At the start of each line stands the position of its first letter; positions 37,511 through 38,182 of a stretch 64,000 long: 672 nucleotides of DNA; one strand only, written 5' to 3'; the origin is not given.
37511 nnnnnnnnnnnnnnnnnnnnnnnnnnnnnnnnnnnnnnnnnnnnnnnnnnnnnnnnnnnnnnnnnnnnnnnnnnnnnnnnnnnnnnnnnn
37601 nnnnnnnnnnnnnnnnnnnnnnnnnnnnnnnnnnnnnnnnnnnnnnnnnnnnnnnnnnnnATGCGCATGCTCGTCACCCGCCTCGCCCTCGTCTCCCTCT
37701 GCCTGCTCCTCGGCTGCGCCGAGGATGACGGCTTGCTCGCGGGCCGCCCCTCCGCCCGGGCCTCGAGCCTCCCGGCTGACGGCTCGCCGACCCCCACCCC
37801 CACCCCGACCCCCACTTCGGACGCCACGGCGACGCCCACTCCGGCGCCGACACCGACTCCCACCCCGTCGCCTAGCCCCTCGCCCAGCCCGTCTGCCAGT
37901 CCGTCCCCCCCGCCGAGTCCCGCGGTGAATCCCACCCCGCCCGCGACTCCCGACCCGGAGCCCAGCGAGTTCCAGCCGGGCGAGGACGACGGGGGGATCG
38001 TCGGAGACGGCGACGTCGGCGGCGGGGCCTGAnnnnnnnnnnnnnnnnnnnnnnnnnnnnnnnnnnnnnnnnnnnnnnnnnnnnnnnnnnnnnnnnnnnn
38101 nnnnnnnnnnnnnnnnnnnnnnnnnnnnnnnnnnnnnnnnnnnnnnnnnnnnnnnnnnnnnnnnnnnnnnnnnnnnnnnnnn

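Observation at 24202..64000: Eleven paralogs share one ~300-aa N-terminal module but carry different C-terminal ends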

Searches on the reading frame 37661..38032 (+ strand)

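Call 53: search_protein_families(library=pfam, proteins=[window:37661-38032:+], max_evalue=1)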
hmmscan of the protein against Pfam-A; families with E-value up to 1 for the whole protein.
window:37661-38032:+ (123 aa): 1 family
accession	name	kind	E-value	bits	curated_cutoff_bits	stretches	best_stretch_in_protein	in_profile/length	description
PF21827.1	New_glue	-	0.014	15.6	31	1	8-74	8-66/94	New glue protein family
